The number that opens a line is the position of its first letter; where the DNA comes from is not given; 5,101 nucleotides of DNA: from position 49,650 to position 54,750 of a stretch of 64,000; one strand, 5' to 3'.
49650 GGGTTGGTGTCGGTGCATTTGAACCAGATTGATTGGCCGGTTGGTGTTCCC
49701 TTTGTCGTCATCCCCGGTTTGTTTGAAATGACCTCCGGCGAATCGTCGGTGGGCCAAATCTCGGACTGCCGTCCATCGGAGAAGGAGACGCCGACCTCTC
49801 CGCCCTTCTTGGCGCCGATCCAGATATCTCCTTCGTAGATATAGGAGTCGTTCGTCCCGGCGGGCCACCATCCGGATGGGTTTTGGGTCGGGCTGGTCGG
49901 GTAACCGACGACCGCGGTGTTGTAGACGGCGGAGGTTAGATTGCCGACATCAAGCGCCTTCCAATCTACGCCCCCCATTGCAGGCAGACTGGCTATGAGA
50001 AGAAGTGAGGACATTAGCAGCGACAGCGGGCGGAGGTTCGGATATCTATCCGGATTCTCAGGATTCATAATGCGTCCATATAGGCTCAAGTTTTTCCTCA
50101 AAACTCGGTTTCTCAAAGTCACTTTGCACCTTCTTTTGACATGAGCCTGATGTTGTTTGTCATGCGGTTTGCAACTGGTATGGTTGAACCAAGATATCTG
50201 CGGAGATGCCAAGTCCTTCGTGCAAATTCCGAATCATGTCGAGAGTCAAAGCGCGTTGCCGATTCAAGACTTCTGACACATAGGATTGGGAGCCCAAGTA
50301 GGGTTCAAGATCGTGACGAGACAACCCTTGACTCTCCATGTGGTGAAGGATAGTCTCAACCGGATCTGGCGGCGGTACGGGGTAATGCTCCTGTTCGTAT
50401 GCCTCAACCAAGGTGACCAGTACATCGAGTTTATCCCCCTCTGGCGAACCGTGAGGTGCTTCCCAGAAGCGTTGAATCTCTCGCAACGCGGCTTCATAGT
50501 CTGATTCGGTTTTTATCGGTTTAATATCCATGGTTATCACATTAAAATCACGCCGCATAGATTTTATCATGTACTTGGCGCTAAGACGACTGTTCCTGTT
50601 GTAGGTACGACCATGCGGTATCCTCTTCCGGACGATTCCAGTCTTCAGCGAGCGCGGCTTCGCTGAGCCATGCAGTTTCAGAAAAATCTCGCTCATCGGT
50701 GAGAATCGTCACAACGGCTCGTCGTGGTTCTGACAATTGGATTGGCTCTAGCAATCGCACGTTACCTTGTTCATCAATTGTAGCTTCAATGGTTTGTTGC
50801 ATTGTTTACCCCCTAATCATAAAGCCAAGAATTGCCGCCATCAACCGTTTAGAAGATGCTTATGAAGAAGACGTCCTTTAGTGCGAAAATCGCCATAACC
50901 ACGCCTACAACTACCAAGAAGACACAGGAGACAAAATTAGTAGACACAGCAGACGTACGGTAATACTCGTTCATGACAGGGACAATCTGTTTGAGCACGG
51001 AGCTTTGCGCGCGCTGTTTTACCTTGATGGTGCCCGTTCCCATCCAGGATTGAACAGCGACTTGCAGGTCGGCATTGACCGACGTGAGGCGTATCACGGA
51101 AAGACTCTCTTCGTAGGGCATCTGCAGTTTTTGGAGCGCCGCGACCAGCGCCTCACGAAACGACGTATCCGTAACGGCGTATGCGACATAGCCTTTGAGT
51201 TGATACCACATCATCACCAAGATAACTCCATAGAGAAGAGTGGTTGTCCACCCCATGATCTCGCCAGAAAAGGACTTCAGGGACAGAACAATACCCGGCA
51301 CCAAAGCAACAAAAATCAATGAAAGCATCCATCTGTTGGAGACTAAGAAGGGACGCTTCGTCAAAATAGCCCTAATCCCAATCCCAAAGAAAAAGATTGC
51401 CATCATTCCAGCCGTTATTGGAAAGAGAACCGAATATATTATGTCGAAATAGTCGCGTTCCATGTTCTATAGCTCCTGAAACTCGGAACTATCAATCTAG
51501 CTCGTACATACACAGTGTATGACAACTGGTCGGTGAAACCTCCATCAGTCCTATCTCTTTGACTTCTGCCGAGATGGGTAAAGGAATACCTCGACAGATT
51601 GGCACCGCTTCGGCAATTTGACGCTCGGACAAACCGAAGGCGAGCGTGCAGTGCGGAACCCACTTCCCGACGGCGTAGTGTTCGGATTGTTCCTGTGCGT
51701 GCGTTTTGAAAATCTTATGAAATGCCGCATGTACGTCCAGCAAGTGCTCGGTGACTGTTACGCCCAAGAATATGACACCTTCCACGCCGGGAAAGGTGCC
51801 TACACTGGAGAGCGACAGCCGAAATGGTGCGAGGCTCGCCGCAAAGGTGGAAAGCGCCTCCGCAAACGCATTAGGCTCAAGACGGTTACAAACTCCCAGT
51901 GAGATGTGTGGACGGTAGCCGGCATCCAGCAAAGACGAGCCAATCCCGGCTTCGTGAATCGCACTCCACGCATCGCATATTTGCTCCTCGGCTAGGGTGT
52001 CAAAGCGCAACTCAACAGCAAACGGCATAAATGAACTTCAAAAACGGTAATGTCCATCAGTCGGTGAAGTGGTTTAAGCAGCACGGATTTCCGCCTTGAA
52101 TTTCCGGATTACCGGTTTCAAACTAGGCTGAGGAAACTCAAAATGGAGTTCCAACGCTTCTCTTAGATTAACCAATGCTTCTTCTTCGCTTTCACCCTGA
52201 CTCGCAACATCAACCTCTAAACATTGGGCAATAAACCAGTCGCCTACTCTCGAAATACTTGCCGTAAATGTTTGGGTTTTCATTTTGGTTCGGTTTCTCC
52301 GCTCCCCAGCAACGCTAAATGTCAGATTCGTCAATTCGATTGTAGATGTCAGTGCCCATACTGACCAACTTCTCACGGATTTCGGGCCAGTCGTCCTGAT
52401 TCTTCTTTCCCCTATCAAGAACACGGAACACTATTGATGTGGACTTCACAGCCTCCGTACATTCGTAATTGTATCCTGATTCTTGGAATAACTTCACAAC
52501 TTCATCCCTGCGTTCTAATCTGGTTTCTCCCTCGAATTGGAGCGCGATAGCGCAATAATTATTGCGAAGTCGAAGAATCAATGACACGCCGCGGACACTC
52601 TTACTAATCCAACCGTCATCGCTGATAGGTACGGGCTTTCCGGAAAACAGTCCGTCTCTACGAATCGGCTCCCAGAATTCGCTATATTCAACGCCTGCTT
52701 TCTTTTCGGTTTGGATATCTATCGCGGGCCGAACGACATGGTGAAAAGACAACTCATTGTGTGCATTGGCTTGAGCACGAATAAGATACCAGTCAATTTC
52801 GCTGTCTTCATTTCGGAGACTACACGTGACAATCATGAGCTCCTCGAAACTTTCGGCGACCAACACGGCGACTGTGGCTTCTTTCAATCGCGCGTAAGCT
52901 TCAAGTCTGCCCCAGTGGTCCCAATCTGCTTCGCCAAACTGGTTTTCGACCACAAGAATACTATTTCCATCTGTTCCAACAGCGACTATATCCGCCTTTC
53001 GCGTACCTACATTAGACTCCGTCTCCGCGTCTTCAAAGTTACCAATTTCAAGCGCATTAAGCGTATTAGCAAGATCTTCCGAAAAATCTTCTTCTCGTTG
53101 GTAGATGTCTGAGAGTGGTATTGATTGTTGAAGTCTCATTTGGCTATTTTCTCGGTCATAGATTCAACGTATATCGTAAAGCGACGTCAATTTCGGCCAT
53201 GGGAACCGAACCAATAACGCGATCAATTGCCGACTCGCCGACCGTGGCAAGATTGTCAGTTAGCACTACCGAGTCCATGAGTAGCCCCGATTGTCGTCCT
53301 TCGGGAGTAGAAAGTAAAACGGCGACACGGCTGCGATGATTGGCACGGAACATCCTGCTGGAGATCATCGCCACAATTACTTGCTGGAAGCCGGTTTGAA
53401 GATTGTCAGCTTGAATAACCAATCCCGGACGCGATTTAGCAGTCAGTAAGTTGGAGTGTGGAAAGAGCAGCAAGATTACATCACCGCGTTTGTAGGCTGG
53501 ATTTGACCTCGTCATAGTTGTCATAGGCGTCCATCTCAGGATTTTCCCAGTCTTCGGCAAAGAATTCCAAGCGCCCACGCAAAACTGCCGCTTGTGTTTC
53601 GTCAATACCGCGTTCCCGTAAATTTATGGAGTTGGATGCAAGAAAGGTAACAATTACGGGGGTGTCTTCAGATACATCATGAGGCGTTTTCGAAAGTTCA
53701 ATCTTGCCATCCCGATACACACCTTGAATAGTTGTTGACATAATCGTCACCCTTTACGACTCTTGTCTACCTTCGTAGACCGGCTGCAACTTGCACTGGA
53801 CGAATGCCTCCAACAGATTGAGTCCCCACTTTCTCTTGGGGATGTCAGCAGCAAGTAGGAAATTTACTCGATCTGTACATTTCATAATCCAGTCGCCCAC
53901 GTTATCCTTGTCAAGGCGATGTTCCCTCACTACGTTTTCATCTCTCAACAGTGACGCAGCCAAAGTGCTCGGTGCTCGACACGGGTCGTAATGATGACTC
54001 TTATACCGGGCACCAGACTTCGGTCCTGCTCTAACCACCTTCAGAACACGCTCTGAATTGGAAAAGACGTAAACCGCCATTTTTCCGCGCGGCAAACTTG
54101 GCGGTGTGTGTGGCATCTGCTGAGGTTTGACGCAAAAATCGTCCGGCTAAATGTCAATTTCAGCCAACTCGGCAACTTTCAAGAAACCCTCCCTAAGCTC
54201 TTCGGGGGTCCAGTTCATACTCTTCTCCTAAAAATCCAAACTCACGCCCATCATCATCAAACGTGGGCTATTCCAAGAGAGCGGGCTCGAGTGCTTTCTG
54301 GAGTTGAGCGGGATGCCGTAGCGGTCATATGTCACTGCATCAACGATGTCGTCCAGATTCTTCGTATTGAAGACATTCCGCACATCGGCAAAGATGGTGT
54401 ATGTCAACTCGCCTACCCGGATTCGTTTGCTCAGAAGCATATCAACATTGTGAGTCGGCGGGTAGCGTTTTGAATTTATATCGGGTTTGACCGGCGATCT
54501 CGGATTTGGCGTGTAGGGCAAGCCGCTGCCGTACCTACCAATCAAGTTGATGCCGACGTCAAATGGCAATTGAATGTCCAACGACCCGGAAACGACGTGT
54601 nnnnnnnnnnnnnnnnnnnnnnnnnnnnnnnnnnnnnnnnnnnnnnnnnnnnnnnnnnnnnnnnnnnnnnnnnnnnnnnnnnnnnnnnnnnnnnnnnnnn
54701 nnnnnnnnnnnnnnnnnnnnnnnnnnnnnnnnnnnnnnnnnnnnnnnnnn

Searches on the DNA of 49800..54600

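Call 60: search_rna_families(source=window, start=49800, end=54600, threshold=evalue, max_evalue=1)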
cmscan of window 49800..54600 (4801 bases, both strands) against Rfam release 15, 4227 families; matches with E-value up to 1: 0.
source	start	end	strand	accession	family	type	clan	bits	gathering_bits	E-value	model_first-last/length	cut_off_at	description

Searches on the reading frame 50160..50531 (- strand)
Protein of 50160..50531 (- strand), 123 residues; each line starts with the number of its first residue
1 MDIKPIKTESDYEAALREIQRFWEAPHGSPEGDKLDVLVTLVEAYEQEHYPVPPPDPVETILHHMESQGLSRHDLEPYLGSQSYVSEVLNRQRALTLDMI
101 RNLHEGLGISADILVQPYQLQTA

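Call 3: search_protein_families(library=pfam, proteins=[window:50160-50531:-], max_evalue=0.1)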
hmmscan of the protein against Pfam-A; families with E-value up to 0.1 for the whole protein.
window:50160-50531:- (123 aa): 1 family
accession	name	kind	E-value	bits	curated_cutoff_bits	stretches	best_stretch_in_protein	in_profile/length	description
PF01381.28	HTH_3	-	4e-06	27.2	23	1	66-114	6-55/55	Helix-turn-helix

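Call 4: search_protein_families(library=ncbifam, proteins=[window:50160-50531:-], max_evalue=0.1)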
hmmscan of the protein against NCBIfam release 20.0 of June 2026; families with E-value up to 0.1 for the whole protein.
window:50160-50531:- (123 aa): 2 families
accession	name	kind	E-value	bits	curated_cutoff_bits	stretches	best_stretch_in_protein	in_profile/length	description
TIGR02607.1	antidote_HigA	equivalog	0.018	14.9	47.7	1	65-115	16-67/81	HigA family addiction module antitoxin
TIGR00673.1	cynS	equivalog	0.026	14.5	113.3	1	60-115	12-68/150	cyanase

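Call 5: search_protein_families(library=padloc, proteins=[window:50160-50531:-], max_evalue=0.1)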
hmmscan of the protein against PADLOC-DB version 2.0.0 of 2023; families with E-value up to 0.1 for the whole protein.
window:50160-50531:- (123 aa): 5 families
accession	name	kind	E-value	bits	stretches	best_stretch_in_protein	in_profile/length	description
PDLC03982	PD-Lambda-2_B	-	7.1e-44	148.7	1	1-118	1-121/402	-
PDLC03665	Control_protein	-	0.013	13.8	1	68-116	21-70/77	control protein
PDLC04759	PDC-M64B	-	0.04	12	1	59-121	29-90/135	-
PDLC02926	HTH_VI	-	0.042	12.1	1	81-115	27-61/92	-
PDLC04757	PDC-M64B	-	0.06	11.3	1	60-110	33-84/128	-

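Call 6: search_protein_families(library=phrogs, proteins=[window:50160-50531:-], max_evalue=0.1)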
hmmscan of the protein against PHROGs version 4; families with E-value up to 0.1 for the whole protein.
window:50160-50531:- (123 aa): 7 families
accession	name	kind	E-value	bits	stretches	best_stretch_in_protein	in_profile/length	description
phrog_11202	-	unknown function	4e-27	96.1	1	28-116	33-121/218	-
phrog_1373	-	transcription regulation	9.8e-27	95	1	1-120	1-128/166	transcriptional regulator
phrog_10398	-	unknown function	9.4e-22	78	1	1-61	1-63/66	-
phrog_2339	-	DNA, RNA and nucleotide metabolism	0.019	16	1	61-116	30-87/98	HTH DNA binding protein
phrog_2439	-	transcription regulation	0.021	14.7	0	61-118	12-70/367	transcriptional regulator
phrog_7241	-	transcription regulation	0.025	15.6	1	64-115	69-121/122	transcriptional regulator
phrog_4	-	transcription regulation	0.041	13.8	1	65-114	144-191/400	transcriptional repressor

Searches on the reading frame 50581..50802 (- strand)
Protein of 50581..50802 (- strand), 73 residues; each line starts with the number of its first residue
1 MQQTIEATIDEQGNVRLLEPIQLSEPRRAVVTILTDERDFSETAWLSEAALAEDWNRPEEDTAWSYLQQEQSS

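Call 3: search_protein_families(library=pfam, proteins=[window:50581-50802:-], max_evalue=0.1)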
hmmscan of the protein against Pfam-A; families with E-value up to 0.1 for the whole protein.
window:50581-50802:- (73 aa): 1 family
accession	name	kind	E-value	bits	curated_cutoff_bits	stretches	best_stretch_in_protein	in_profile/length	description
PF01954.22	AF2212-like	-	0.08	13.8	21.6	1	1-35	1-34/59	AF2212-like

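Call 4: search_protein_families(library=ncbifam, proteins=[window:50581-50802:-], max_evalue=0.1)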
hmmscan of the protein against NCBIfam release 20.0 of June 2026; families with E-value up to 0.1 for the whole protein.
window:50581-50802:- (73 aa): 1 family
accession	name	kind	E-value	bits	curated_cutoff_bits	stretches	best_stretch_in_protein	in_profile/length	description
NF050107.1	TA_RelN_antitoxin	domain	0.00011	22.8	70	1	5-39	6-40/79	type II toxin-antitoxin system RelN family antitoxin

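Call 5: search_protein_families(library=padloc, proteins=[window:50581-50802:-], max_evalue=0.1)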
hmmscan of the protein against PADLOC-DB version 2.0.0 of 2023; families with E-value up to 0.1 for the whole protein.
window:50581-50802:- (73 aa): 0 families

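Call 6: search_protein_families(library=phrogs, proteins=[window:50581-50802:-], max_evalue=0.1)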
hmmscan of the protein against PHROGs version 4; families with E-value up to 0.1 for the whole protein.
window:50581-50802:- (73 aa): 0 families
